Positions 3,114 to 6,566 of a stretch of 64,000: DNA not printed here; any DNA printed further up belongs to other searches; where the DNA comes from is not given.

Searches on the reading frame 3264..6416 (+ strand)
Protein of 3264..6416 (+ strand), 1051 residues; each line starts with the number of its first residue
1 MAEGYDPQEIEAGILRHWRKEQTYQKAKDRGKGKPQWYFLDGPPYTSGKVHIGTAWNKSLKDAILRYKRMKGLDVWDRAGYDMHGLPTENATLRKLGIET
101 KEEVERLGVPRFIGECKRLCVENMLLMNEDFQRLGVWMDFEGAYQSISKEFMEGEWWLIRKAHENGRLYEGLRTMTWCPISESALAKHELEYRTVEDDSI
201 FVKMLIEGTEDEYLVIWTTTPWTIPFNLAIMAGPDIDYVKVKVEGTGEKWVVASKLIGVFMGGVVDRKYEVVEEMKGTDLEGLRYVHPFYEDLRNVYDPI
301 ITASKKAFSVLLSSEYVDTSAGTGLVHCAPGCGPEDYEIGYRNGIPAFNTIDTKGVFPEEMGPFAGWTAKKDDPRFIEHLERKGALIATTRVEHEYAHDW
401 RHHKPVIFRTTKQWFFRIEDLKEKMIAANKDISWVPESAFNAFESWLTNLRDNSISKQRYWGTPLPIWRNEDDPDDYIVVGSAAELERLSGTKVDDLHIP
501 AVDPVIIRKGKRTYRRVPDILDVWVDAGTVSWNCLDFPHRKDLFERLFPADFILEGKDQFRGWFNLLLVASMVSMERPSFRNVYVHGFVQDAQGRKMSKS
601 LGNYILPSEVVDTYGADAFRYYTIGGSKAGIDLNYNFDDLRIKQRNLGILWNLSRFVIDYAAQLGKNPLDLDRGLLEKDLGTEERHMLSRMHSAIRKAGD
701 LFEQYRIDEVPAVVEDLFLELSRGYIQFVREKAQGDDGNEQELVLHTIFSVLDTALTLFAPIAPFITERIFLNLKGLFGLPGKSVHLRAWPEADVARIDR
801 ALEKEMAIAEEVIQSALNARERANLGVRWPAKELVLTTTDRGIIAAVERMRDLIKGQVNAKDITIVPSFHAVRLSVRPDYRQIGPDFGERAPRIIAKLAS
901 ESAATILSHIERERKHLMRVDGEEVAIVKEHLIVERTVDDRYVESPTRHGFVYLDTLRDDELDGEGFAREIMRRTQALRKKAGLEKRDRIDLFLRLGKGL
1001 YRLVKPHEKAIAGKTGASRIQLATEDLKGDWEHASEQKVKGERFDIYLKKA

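Call 17: search_protein_families(library=pfam, proteins=[window:3264-6416:+], max_evalue=0.00001)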
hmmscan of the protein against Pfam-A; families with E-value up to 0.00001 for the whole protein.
window:3264-6416:+ (1051 aa): 4 families
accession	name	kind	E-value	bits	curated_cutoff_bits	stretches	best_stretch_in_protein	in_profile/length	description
PF00133.28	tRNA-synt_1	-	8.8e-117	390.8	22.7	1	14-634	2-412/414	tRNA synthetases class I (I, L, M and V)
PF19302.4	DUF5915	-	2.5e-27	96.1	27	1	852-1050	2-194/195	Domain of unknown function (DUF5915)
PF09334.17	tRNA-synt_1g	-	1.5e-25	90.2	20.1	2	565-641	297-372/391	tRNA synthetases class I (M)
PF08264.19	Anticodon_1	-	6.3e-25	88.2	25.1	1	685-833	2-146/148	Anticodon-binding domain of tRNA ligase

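Call 48: find_homologous_proteins(query=window:3264-6416:+, max_evalue=1e-150)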
Query window:3264-6416:+ (1051 aa): 2726 proteins with E <= 1e-150 among 8000 candidates; the best 120 are listed.
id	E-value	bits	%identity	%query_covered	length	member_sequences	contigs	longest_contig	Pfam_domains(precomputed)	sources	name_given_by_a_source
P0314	0.0e+0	2442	100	100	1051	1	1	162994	PF09334.18,PF08264.20,PF00133.29,PF19302.5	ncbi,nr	ncbi:isoleucine--tRNA ligase [Candidatus Woesearchaeota archaeon]|nr:isoleucine--tRNA ligase [Candid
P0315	0.0e+0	1470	59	100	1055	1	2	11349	PF09334.18,PF01406.26,PF08264.20,PF00133.29,PF19302.5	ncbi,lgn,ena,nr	ncbi:MAG: isoleucine--tRNA ligase [Nanoarchaeota archaeon]|nr:isoleucine--tRNA ligase [Nanoarchaeota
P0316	0.0e+0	1470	59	100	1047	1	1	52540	PF09334.18,PF01406.26,PF08264.20,PF00133.29,PF19302.5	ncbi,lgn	-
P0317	0.0e+0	1462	59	100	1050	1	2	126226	PF09334.18,PF08264.20,PF00133.29,PF19302.5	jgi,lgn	-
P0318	0.0e+0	1461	58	100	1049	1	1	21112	PF09334.18,PF01406.26,PF08264.20,PF00133.29,PF19302.5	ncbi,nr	ncbi:isoleucine--tRNA ligase [Candidatus Woesearchaeota archaeon]|nr:isoleucine--tRNA ligase [Candid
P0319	0.0e+0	1456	59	100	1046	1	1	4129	PF09334.18,PF01406.26,PF08264.20,PF00133.29,PF19302.5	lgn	-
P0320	0.0e+0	1447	58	100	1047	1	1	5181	PF09334.18,PF08264.20,PF00133.29,PF19302.5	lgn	-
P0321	0.0e+0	1441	58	100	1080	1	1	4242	PF09334.18,PF01406.26,PF08264.20,PF00133.29,PF19302.5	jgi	-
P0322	0.0e+0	1437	57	100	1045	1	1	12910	PF09334.18,PF01406.26,PF08264.20,PF00133.29,PF19302.5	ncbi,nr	ncbi:isoleucine--tRNA ligase [Candidatus Woesearchaeota archaeon]|nr:isoleucine--tRNA ligase [Candid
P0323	0.0e+0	1423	57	100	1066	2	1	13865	PF09334.18,PF01406.26,PF08264.20,PF01921.25,PF00133.29,PF19302.5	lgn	-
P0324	0.0e+0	1416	58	100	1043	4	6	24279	PF09334.18,PF08264.20,PF00133.29,PF19302.5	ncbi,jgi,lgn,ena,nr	ncbi:isoleucine--tRNA ligase [Candidatus Woesearchaeota archaeon]|nr:isoleucine--tRNA ligase [Candid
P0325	0.0e+0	1413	57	100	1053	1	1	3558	PF09334.18,PF01406.26,PF08264.20,PF00133.29,PF19302.5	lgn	-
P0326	0.0e+0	1410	57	100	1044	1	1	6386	PF09334.18,PF01406.26,PF08264.20,PF00133.29,PF19302.5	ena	-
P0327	0.0e+0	1407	56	99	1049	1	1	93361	PF09334.18,PF01406.26,PF08264.20,PF01921.25,PF00133.29,PF19302.5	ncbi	ncbi:MAG: isoleucine--tRNA ligase [archaeon]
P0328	0.0e+0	1401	57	100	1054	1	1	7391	PF09334.18,PF08264.20,PF00133.29,PF19302.5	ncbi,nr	ncbi:isoleucine--tRNA ligase [Candidatus Woesearchaeota archaeon]|nr:isoleucine--tRNA ligase [Candid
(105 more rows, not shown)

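Call 74: find_encoding_contigs(protein=P0314, flank=1000, max_places=2)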
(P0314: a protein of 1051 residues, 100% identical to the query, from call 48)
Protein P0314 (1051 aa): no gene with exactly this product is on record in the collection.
